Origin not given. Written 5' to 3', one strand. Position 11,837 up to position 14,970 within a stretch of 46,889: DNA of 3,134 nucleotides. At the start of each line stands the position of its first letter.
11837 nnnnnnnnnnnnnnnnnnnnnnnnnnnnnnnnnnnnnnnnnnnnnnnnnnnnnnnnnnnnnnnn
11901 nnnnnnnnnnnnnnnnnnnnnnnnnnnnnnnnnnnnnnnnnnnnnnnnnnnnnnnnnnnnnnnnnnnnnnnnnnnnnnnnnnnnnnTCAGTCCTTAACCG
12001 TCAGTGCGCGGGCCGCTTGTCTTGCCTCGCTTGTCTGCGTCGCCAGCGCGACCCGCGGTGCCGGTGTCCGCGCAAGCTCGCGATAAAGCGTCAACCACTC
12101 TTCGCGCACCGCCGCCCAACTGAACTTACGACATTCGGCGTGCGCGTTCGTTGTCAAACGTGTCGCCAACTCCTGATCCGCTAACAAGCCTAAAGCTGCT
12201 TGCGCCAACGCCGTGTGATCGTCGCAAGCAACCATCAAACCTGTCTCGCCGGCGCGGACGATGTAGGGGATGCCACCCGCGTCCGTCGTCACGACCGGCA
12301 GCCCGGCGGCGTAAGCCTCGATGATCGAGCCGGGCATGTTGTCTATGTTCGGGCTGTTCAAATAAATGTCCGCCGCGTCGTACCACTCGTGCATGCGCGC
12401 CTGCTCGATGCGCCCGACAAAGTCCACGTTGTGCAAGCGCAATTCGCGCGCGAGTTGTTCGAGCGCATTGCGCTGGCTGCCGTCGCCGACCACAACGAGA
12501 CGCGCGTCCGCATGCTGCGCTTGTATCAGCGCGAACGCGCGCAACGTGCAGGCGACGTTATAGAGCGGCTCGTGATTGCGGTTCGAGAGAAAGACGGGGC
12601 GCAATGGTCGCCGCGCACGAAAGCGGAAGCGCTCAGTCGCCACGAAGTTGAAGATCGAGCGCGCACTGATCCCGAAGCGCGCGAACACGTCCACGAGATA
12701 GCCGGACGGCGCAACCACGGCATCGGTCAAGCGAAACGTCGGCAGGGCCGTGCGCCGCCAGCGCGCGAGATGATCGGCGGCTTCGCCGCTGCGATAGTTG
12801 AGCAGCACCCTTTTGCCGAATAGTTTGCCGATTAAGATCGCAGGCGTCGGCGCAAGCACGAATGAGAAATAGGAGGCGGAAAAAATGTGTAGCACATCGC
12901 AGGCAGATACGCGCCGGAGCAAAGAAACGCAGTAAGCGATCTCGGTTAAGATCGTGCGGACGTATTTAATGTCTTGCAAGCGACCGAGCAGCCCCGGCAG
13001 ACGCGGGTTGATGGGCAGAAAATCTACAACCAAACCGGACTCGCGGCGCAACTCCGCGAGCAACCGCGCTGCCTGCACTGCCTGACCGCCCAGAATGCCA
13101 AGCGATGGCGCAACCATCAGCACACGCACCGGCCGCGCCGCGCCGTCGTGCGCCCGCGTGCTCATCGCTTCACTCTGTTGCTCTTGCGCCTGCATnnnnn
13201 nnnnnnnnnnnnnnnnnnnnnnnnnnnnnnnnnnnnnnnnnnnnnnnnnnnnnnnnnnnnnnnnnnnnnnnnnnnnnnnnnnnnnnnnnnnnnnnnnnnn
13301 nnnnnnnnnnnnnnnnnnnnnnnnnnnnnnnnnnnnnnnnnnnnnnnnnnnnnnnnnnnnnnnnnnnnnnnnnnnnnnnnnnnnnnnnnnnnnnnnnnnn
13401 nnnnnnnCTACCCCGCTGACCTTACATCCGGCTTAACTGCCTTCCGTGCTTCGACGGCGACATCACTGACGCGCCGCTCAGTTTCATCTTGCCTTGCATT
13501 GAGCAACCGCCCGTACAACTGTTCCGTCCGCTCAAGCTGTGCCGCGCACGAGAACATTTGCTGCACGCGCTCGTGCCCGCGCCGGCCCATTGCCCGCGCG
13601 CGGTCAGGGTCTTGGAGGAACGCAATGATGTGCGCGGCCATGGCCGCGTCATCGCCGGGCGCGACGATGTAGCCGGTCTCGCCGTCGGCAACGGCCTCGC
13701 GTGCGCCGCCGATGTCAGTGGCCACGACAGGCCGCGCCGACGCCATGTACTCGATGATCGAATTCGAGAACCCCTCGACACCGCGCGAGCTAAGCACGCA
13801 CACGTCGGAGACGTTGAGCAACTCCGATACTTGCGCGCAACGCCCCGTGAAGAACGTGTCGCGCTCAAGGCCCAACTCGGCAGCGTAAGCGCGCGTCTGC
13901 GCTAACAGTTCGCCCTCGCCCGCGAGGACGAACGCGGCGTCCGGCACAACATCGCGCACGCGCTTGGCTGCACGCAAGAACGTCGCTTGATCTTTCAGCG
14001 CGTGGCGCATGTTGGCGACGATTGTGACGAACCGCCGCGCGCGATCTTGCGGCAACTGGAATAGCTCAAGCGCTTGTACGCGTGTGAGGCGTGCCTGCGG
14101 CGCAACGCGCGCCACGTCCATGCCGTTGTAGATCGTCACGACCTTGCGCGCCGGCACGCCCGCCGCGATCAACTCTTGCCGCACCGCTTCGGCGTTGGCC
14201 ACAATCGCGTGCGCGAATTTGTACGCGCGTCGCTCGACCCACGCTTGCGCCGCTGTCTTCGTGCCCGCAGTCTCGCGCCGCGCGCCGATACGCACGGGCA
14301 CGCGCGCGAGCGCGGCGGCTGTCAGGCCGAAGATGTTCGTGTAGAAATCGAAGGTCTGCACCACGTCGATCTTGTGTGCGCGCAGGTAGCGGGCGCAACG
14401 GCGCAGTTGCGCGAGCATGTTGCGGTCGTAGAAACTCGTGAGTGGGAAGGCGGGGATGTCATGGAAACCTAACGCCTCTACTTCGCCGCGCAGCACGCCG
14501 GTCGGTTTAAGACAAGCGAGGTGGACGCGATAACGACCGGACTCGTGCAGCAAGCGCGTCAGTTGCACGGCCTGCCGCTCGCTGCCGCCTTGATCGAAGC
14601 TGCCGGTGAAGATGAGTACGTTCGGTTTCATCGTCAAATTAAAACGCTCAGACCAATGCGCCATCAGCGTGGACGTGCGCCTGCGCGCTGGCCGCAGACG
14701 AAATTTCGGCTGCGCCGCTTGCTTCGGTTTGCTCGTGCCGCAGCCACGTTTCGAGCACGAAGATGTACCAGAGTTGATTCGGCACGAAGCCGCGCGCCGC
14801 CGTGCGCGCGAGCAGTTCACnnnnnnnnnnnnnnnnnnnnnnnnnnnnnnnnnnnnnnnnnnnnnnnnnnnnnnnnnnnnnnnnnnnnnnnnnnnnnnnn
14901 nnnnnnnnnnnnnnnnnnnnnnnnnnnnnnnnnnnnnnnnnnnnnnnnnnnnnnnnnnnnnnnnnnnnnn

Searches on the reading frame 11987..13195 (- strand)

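Call 92: search_protein_families(library=ncbifam, proteins=[window:11987-13195:-], max_evalue=1e-10)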
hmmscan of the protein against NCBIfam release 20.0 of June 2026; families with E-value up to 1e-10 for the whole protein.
window:11987-13195:- (402 aa): 15 families
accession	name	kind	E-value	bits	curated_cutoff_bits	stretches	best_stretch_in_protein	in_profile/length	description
TIGR03999.1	thiol_BshA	equivalog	7.4e-26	91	273.7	1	158-375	146-374/375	N-acetyl-alpha-D-glucosaminyl L-malate synthase BshA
TIGR03088.1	stp2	hypoth_equivalog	2.4e-23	82.8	409.05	1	213-374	208-373/374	TIGR03088 family PEP-CTERM/XrtA system glycosyltransferase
NF041876.1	EPS_EpsE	equivalog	7.6e-21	74.8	400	1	217-355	232-376/389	exopolysaccharide biosynthesis GT4 family glycosyltransferase EpsE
NF050056.1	ProtGlycPglH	equivalog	4e-20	72.2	600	1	213-374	193-353/354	GalNAc-alpha-(1->4)-GalNAc-alpha-(1->3)-diNAcBac-PP-undecaprenol alpha-1,4-N-acetyl-D-galactosaminyltransferase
TIGR03449.1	mycothiol_MshA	equivalog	2.3e-19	69.6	462.5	1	217-374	238-403/406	D-inositol-3-phosphate glycosyltransferase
NF038229.1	Glyco4_Geo_Pelo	equivalog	3.4e-17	62.5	400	1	200-374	162-336/338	GPMC system family 4 glycosyltransferase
TIGR04063.1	stp3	hypoth_equivalog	2.1e-16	59.8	442.05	1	217-374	231-395/397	TIGR04063 family PEP-CTERM/XrtA system glycosyltransferase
NF011726.0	PRK15179.1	equivalog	4.8e-14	51.6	733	1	224-342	542-660/694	Vi polysaccharide biosynthesis protein TviE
TIGR02149.1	glgA_Coryne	subfamily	5.2e-13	48.9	302.4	1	261-374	270-390/391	glycogen synthase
TIGR04157.1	glyco_rSAM_CFB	subfamily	5.9e-13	48.6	400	1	214-342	242-376/406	TIGR04157 family glycosyltransferase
NF047684.1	TeichurnBiosyTuaC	equivalog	1.5e-12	47.1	550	1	227-354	244-368/391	teichuronic acid biosynthesis protein TuaC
TIGR04047.1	MSMEG_0565_glyc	hypoth_equivalog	1.9e-12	47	259.85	1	184-373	167-373/373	MSMEG_0565 family glycosyltransferase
NF041010.1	glycosy_Agl16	equivalog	3.8e-12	45.7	575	1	221-374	196-351/352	glycosylation protein Agl16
NF049988.1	MGlcDAGSynMgs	equivalog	5.2e-12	45.8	400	1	218-376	232-389/398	alpha-monoglucosyldiacylglycerol synthase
TIGR02468.1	sucrsPsyn_pln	equivalog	1e-11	43.4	1143.95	1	277-371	574-668/1051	sucrose-phosphate synthase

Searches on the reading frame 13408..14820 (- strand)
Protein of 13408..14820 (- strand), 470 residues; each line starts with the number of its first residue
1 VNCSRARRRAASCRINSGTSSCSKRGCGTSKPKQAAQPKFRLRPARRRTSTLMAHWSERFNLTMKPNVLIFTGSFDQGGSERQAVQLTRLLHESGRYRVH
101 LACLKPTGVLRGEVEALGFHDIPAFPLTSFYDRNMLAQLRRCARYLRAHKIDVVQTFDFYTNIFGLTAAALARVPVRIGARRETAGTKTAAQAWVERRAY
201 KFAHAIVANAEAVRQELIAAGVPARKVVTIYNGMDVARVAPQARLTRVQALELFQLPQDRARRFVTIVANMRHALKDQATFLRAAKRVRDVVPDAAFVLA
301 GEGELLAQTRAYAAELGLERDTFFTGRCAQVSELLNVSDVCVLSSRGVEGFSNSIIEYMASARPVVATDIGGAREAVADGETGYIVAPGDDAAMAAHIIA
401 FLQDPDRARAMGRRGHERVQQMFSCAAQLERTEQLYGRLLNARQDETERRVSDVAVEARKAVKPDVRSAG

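Call 92: search_protein_families(library=ncbifam, proteins=[window:13408-14820:-], max_evalue=1e-10)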
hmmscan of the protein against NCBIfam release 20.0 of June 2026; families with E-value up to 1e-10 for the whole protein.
window:13408-14820:- (470 aa): 19 families
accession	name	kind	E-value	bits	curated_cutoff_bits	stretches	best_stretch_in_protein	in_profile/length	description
TIGR03088.1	stp2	hypoth_equivalog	6.9e-47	160.3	409.05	1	74-440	10-374/374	TIGR03088 family PEP-CTERM/XrtA system glycosyltransferase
TIGR03999.1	thiol_BshA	equivalog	8.6e-31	107.2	273.7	1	203-440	145-374/375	N-acetyl-alpha-D-glucosaminyl L-malate synthase BshA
TIGR02149.1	glgA_Coryne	subfamily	6e-29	101.3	302.4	1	150-438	83-389/391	glycogen synthase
TIGR04063.1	stp3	hypoth_equivalog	1.6e-23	83.3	442.05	1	191-440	146-396/397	TIGR04063 family PEP-CTERM/XrtA system glycosyltransferase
NF011726.0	PRK15179.1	equivalog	2.5e-21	75.7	733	1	206-436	462-691/694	Vi polysaccharide biosynthesis protein TviE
NF041876.1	EPS_EpsE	equivalog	1.7e-20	73.7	400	1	267-427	217-384/389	exopolysaccharide biosynthesis GT4 family glycosyltransferase EpsE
NF038011.1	PelF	equivalog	5.2e-20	72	100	1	195-436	250-489/489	GT4 family glycosyltransferase PelF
TIGR03449.1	mycothiol_MshA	equivalog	9.2e-17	61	462.5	1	169-440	133-404/406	D-inositol-3-phosphate glycosyltransferase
NF038229.1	Glyco4_Geo_Pelo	equivalog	1.3e-16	60.5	400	1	192-440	99-337/338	GPMC system family 4 glycosyltransferase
NF050063.1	ProtGlycPglJ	equivalog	1.3e-14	54.2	500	1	197-421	139-349/363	N-acetylgalactosamine-N,N'-diacetylbacillosaminyl-diphospho-undecaprenol 4-alpha-N-acetylgalactosaminyltransferase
NF047880.1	glyco_SdgA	exception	2e-12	46.5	800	1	282-421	334-473/488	serine-aspartate repeat adhesin O-glycosyltransferase SdgA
TIGR03087.1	stp1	hypoth_equivalog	2.3e-12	46.8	316.65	1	172-435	147-393/397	TIGR03087 family PEP-CTERM/XrtA system glycosyltransferase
NF041139.1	TreT_Thcocales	equivalog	2.3e-12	46.5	775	1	331-436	307-409/412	trehalose synthase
TIGR04047.1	MSMEG_0565_glyc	hypoth_equivalog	3.8e-12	46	259.85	1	85-421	19-357/373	MSMEG_0565 family glycosyltransferase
NF012034.0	PRK15490.1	equivalog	9.4e-12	44.1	813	1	224-387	361-521/578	Vi polysaccharide biosynthesis glycosyltransferase TviE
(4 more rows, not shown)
